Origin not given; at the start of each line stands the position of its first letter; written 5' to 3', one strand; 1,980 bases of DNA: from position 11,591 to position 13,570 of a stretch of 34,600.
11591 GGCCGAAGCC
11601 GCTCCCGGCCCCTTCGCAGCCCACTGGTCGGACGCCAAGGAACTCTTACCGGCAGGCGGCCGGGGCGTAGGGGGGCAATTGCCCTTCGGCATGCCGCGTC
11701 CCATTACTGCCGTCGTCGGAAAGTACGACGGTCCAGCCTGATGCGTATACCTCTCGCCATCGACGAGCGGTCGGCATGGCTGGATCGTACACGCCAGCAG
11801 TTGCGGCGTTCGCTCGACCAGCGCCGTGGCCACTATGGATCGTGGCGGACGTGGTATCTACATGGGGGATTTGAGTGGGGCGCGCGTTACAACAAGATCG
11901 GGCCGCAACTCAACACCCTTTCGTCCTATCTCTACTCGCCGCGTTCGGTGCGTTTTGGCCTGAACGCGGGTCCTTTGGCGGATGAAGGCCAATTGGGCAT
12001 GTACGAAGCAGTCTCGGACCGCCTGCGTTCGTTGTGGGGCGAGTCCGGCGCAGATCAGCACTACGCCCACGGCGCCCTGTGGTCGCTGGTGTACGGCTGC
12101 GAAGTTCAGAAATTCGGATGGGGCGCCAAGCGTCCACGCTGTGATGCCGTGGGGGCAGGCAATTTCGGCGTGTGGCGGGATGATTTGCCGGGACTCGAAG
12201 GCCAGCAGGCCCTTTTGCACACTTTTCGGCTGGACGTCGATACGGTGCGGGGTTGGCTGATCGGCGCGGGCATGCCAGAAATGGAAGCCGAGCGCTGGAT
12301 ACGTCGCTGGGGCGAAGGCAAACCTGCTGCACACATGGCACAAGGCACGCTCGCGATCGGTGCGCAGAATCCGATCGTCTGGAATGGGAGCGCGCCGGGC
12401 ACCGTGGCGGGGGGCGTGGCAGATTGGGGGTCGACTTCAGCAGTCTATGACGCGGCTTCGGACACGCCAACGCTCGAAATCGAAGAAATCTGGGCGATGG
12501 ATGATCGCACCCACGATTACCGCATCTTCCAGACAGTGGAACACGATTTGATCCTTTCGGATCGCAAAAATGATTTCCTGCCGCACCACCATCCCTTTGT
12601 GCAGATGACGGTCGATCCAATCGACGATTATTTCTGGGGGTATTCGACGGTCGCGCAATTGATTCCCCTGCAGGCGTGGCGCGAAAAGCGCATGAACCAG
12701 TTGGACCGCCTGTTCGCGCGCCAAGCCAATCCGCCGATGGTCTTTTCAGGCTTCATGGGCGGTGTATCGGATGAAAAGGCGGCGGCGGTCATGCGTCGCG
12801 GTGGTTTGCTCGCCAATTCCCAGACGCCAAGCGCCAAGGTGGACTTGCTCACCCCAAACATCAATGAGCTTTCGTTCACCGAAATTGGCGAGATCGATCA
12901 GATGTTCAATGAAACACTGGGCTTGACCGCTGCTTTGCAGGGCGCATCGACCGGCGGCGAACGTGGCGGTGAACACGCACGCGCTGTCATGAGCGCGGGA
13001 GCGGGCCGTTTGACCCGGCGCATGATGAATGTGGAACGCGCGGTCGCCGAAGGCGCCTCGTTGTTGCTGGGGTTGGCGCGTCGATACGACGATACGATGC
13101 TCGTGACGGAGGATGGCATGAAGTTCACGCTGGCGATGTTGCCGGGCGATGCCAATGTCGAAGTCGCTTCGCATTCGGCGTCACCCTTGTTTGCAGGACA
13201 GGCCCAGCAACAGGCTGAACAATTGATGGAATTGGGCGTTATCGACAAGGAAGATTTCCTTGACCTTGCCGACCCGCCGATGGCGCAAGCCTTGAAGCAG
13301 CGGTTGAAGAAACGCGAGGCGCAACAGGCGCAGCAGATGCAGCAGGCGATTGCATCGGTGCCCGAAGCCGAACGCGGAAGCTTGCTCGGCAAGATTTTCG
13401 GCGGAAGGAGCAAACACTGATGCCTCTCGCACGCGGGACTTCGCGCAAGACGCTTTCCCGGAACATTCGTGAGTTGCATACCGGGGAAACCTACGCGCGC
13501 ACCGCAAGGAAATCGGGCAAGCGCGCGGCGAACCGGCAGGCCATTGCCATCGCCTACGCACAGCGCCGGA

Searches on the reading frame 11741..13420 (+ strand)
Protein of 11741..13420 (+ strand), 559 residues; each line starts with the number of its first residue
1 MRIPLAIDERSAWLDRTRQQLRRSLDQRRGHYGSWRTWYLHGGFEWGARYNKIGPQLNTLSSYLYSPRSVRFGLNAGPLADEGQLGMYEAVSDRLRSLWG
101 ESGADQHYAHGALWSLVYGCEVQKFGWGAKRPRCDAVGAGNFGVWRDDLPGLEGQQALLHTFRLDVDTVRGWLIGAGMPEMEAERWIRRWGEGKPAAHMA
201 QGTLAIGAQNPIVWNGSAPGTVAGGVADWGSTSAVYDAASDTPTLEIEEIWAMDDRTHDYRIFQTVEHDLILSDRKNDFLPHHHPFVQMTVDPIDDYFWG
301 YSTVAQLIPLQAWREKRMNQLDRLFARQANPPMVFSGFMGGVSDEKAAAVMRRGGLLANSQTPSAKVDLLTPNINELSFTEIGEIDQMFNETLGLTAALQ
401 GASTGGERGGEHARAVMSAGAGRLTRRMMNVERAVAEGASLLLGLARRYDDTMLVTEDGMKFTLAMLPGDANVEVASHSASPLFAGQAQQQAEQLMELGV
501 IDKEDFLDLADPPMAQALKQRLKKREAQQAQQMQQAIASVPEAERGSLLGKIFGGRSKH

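Call 35: search_protein_families(library=pfam, proteins=[window:11741-13420:+], max_evalue=0.01)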
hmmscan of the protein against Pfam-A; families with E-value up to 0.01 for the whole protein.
window:11741-13420:+ (559 aa): 2 families
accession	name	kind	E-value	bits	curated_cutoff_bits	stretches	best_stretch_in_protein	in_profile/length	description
PF23899.1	SU10_portal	-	1.6e-07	30.6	30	1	256-501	290-528/593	Phage SU10 portal protein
PF16510.12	P22_portal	-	0.00053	19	26.1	1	282-541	272-573/594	Phage P22-like portal protein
